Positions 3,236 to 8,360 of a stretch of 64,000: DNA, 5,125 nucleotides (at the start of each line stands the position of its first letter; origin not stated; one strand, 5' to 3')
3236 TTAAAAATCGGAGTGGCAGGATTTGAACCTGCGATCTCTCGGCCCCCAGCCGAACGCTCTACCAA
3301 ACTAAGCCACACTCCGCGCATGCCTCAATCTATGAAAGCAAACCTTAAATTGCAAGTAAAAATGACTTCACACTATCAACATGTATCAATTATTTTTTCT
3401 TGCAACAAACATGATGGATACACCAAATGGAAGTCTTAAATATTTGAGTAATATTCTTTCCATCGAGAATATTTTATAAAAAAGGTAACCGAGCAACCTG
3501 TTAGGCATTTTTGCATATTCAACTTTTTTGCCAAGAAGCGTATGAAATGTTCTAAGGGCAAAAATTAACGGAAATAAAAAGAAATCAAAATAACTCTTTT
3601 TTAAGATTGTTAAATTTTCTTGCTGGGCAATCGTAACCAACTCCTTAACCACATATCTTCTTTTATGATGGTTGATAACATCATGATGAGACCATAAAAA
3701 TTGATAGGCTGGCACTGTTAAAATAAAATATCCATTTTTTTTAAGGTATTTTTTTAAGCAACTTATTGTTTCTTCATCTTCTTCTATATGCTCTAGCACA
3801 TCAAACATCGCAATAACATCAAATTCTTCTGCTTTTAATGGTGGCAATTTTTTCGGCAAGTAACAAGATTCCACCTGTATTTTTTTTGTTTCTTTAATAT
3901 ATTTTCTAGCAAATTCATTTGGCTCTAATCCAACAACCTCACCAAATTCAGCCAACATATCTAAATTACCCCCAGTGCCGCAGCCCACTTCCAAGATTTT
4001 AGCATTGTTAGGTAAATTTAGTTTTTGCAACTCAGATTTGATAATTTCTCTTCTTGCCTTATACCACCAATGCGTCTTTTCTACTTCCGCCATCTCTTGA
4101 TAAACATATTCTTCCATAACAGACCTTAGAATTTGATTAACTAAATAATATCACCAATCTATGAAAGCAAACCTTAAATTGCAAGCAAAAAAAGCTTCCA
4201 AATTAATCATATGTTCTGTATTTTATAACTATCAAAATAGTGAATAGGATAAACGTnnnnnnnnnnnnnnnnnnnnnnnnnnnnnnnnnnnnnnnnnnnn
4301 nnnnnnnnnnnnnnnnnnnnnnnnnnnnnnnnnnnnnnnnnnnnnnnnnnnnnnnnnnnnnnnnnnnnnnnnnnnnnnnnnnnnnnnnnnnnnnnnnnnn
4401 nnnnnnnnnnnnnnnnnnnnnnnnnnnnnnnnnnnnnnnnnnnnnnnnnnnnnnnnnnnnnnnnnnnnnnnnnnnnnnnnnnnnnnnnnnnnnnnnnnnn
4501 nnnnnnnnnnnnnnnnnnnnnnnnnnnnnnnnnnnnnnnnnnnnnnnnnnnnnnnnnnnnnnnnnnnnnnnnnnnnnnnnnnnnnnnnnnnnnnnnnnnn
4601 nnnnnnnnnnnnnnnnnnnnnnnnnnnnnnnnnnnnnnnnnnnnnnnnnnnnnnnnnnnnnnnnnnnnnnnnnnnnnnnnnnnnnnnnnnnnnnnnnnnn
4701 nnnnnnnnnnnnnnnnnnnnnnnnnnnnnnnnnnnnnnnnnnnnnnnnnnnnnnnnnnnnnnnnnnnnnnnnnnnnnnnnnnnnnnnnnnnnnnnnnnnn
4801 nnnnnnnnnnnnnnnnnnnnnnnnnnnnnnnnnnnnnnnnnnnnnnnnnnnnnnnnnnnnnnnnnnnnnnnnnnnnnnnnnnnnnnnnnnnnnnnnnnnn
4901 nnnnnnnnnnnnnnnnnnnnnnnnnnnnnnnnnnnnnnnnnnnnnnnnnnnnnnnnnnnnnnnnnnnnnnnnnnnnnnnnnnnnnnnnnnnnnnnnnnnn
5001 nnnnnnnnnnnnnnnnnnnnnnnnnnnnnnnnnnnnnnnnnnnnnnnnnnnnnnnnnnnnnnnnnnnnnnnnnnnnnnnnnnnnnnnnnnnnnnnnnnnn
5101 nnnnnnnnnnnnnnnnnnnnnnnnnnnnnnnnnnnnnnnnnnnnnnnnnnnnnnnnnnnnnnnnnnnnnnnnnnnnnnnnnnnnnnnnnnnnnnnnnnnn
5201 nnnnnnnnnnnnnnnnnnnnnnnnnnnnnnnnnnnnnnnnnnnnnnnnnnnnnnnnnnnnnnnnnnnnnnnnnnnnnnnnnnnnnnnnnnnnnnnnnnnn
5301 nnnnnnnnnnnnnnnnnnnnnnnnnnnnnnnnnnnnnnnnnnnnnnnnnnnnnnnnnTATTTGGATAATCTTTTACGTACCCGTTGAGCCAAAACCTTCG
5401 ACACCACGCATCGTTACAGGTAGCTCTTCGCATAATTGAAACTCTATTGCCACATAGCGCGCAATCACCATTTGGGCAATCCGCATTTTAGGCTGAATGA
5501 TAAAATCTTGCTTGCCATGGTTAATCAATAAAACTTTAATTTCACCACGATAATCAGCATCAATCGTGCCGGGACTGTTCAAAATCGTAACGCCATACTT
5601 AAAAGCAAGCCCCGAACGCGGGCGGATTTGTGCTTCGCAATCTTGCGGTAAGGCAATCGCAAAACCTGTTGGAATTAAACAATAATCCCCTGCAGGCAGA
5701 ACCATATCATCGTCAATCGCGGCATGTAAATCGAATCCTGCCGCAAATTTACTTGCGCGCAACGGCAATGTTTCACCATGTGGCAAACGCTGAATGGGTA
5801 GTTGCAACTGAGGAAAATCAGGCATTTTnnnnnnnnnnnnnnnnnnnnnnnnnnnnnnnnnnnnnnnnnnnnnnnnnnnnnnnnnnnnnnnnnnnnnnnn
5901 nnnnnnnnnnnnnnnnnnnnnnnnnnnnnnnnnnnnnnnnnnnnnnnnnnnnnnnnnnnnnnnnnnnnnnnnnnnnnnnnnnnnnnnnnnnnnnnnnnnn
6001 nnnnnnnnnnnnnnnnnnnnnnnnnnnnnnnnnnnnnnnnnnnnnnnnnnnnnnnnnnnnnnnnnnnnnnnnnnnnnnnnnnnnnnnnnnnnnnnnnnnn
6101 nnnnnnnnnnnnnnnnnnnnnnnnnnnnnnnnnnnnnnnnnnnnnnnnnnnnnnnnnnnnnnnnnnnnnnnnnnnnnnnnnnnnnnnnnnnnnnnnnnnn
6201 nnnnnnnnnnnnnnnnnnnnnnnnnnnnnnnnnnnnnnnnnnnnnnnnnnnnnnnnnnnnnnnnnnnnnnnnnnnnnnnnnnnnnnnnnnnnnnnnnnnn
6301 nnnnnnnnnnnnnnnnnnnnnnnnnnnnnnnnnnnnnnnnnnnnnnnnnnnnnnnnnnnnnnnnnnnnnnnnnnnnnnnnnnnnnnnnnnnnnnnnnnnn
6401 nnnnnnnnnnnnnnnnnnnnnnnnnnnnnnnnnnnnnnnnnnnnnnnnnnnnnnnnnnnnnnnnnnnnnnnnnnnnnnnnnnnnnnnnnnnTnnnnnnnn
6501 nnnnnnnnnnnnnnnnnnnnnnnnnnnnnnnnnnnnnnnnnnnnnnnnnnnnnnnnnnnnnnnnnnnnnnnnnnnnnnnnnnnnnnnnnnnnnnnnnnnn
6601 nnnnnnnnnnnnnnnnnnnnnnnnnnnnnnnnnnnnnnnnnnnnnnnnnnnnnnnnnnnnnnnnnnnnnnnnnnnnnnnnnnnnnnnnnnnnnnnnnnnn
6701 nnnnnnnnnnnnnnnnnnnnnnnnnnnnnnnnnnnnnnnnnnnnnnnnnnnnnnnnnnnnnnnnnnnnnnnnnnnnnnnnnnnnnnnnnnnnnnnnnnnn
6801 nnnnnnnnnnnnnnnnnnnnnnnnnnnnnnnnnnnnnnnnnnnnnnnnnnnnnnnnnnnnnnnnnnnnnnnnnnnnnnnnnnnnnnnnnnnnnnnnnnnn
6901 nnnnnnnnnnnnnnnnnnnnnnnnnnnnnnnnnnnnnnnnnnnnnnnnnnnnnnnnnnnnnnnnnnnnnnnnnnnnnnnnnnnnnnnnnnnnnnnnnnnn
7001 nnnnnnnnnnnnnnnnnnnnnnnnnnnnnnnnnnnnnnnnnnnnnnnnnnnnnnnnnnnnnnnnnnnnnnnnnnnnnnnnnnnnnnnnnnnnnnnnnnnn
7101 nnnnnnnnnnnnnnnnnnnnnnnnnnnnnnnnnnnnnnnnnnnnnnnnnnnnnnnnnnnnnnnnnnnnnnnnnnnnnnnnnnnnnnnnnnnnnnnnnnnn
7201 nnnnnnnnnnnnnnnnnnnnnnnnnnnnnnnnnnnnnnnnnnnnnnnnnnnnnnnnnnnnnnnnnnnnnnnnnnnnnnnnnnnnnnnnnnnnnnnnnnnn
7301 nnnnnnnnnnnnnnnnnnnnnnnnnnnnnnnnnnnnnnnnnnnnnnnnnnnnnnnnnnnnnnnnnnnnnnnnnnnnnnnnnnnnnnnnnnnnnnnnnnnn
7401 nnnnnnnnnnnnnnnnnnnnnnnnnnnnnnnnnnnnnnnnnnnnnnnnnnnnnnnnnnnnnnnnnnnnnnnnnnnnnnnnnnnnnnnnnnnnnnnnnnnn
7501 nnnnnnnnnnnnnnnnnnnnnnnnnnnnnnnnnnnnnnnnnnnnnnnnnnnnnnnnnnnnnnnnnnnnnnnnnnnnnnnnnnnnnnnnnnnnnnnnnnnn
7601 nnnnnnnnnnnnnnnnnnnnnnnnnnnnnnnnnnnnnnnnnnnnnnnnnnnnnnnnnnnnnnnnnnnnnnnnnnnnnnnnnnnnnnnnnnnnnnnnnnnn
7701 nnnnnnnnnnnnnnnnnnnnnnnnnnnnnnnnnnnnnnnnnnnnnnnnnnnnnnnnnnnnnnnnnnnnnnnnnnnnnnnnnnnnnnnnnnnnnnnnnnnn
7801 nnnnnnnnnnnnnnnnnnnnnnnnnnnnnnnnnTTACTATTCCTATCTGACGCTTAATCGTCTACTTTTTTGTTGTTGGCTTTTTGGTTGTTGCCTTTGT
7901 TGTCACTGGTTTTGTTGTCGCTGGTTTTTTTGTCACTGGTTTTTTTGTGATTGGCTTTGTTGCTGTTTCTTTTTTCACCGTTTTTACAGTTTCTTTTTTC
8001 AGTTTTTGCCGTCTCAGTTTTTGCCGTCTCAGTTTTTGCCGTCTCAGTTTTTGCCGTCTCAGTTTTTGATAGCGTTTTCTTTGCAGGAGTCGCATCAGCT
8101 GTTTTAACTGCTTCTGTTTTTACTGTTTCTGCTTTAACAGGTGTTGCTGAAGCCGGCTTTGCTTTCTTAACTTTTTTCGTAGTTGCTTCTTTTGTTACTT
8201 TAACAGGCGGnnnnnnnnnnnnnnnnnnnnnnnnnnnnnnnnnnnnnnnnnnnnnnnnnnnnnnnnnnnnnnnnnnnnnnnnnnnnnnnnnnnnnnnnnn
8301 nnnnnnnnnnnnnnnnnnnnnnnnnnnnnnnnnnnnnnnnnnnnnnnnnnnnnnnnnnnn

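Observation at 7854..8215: Ribosomal protein L15 with a ~110-residue lysine/alanine/threonine-rich histone-H1-like tail built from perfect 15-bp tandem repeats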

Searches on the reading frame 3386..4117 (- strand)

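Call 63: search_protein_families(library=pfam, proteins=[window:3386-4117:-], max_evalue=0.00001)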
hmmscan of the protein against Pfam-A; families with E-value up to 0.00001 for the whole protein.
window:3386-4117:- (243 aa): 5 families
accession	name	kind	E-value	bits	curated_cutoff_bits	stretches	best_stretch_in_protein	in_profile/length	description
PF13489.12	Methyltransf_23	-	2.1e-17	63.8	27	1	22-172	5-162/164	Methyltransferase domain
PF08241.18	Methyltransf_11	-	7.4e-14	52.6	21.2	1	42-133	1-95/95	Methyltransferase domain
PF08242.18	Methyltransf_12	-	2.5e-13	51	30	1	42-131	1-98/98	Methyltransferase domain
PF13847.12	Methyltransf_31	-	1.3e-10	41.6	27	1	38-143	4-114/145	Methyltransferase domain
PF13649.12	Methyltransf_25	-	2.3e-10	41.5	27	1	41-129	1-97/97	Methyltransferase domain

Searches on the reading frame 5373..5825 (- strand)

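Call 21: search_protein_families(library=pfam, proteins=[window:5373-5825:-], max_evalue=0.001)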
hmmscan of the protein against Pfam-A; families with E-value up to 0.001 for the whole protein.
window:5373-5825:- (150 aa): 2 families
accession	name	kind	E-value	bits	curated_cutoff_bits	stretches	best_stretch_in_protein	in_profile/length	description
PF00692.24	dUTPase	-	1e-32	113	22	1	20-149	5-129/129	dUTPase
PF22769.1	DCD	-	7.8e-13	49.2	27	1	37-123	67-152/153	dCTP deaminase-like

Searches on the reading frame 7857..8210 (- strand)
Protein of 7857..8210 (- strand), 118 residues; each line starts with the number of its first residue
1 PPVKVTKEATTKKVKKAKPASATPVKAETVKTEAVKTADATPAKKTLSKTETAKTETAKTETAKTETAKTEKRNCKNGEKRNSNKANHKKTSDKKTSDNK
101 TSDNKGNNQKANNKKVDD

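Call 48: search_protein_families(library=pfam, proteins=[window:7857-8210:-], max_evalue=10)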
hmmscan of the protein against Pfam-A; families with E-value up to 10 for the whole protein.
seq(118 aa): 2 families
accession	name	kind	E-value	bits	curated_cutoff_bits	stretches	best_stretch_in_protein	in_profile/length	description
PF25739.1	HCMV_UL15A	-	1.3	10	25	1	49-106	6-62/107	Human cytomegalovirus UL15A protein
PF23922.1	DUF7261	-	2.1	9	27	1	5-85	47-128/169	Family of unknown function (DUF7261)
